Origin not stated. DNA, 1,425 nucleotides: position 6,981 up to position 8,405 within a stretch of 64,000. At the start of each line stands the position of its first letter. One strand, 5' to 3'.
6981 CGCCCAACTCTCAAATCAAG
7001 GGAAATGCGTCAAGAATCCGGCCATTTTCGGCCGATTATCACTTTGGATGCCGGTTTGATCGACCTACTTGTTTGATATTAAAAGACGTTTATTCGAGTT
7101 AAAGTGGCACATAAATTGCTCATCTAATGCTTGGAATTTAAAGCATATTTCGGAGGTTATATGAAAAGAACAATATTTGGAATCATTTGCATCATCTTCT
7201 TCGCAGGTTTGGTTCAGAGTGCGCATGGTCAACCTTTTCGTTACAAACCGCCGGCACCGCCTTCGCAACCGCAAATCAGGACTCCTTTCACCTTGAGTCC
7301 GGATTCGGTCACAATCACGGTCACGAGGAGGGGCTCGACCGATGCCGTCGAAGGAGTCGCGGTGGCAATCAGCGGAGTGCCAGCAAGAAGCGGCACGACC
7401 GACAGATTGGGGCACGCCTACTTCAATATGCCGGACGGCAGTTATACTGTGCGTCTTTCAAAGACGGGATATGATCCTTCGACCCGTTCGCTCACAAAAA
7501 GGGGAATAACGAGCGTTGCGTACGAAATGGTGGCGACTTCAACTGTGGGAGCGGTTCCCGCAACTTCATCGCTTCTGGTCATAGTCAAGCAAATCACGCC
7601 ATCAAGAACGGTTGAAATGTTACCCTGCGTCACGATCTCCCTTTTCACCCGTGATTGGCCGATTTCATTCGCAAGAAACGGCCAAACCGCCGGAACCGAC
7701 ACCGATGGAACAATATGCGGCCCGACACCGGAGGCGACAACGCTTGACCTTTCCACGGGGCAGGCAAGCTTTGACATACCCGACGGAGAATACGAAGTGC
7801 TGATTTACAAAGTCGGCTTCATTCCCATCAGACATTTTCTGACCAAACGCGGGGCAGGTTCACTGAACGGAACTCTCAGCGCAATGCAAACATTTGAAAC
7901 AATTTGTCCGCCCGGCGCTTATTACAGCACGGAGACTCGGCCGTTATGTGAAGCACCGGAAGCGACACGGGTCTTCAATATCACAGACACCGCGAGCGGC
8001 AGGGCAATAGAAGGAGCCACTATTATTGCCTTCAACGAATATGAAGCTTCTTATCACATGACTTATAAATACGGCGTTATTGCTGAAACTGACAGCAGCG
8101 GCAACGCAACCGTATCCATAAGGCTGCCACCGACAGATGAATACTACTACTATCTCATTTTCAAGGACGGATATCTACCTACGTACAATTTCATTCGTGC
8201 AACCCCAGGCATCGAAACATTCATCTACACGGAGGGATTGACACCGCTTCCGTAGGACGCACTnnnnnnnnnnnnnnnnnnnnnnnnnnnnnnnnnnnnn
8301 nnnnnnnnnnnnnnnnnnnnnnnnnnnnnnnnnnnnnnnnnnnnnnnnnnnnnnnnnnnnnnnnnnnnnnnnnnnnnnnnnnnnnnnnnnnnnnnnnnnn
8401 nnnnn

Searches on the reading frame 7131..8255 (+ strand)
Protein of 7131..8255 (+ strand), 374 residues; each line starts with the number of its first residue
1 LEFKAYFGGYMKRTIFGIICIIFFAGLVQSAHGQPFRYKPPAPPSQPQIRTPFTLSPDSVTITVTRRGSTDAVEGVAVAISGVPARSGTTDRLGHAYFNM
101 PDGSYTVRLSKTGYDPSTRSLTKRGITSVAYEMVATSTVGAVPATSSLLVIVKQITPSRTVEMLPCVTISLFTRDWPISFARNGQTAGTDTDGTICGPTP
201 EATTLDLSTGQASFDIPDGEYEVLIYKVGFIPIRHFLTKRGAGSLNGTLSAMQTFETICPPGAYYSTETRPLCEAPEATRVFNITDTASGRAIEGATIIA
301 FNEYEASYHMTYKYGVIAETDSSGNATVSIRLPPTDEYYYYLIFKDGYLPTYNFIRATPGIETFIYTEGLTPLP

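Call 20: search_protein_families(library=pfam, proteins=[window:7131-8255:+])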
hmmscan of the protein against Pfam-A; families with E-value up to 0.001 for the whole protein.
window:7131-8255:+ (374 aa): 2 families
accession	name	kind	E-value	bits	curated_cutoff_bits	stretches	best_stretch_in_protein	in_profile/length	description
PF13620.12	CarboxypepD_reg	-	4.7e-12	46.5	32.3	1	59-122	1-68/82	Carboxypeptidase regulatory-like domain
PF13715.12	CarbopepD_reg_2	-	0.0003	21.2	32.2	0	63-125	4-66/88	CarboxypepD_reg-like domain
